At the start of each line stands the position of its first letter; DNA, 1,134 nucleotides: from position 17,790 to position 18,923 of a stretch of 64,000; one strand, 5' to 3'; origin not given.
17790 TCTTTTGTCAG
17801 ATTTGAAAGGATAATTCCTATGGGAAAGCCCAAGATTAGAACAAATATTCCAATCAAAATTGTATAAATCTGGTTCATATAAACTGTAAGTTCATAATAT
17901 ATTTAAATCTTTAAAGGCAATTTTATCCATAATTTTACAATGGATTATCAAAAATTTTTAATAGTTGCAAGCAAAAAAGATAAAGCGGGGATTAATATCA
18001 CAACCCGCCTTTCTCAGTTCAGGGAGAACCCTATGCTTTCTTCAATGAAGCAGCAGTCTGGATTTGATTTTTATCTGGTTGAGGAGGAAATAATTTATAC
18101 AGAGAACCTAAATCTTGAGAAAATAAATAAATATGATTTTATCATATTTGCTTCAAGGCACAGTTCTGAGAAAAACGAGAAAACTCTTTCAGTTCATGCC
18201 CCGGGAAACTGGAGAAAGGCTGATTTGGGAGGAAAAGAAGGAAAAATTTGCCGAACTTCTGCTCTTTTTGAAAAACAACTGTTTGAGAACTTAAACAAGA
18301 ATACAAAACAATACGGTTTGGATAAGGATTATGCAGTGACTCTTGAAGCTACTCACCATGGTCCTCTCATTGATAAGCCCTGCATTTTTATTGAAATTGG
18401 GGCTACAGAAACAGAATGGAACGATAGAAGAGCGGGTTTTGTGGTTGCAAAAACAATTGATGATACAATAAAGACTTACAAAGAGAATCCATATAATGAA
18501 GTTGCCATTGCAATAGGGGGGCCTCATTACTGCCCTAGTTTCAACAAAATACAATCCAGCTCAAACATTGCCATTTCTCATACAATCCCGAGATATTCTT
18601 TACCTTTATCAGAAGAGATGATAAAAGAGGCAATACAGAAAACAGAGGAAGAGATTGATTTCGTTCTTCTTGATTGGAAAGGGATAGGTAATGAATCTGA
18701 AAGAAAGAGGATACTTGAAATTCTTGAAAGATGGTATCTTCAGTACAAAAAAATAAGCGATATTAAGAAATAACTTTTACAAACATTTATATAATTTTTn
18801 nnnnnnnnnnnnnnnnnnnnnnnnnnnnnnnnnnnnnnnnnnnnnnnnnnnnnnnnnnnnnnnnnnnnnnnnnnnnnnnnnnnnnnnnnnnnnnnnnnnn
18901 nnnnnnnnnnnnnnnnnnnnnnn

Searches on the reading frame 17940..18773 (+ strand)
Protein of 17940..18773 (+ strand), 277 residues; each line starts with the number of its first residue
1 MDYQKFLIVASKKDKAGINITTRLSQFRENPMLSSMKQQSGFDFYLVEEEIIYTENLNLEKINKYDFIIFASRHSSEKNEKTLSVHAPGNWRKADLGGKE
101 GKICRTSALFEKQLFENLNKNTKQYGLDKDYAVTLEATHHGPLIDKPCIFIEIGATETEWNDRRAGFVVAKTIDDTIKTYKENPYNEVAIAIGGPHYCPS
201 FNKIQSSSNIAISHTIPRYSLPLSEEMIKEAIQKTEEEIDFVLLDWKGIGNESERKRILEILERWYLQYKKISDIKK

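Call 3: search_protein_families(library=pfam, proteins=[window:17940-18773:+], max_evalue=0.01)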
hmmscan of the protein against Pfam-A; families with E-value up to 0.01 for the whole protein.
window:17940-18773:+ (277 aa): 1 family
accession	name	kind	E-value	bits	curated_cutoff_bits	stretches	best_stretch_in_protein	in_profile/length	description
PF04414.18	tRNA_deacylase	-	1.3e-58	198.3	33.6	1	63-265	3-200/205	D-aminoacyl-tRNA deacylase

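Call 4: search_protein_families(library=ncbifam, proteins=[window:17940-18773:+], max_evalue=0.01)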
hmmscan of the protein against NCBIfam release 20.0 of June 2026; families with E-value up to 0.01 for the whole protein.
window:17940-18773:+ (277 aa): 8 families
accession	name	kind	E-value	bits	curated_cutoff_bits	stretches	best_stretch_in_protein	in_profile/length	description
NF003072.0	PRK03995.1-4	equivalog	3e-64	217.1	272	1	7-270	3-269/271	D-aminoacyl-tRNA deacylase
NF003071.0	PRK03995.1-3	equivalog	4e-49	167.2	363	1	5-272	2-254/254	D-aminoacyl-tRNA deacylase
NF003074.0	PRK03995.1-6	equivalog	4.3e-44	150.8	481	1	8-255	4-256/272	D-aminoacyl-tRNA deacylase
NF011436.0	PRK14866.1-3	equivalog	4.6e-42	144.4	612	1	6-269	3-251/435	hypothetical protein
NF003073.0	PRK03995.1-5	equivalog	4.5e-34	117.8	562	1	5-276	13-290/297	D-aminoacyl-tRNA deacylase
NF003070.0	PRK03995.1-1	equivalog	7.3e-28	97.7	352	1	41-268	21-233/237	D-aminoacyl-tRNA deacylase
NF011435.0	PRK14866.1-1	equivalog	2.4e-27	96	622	1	8-222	4-221/441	hypothetical protein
NF011437.0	PRK14866.1-5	equivalog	1.9e-18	66.6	1107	1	36-217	40-218/524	hypothetical protein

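Call 86: search_protein_families(library=padloc, proteins=[window:17940-18773:+], max_evalue=0.001)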
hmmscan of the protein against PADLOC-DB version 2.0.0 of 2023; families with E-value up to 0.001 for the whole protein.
window:17940-18773:+ (277 aa): 0 families
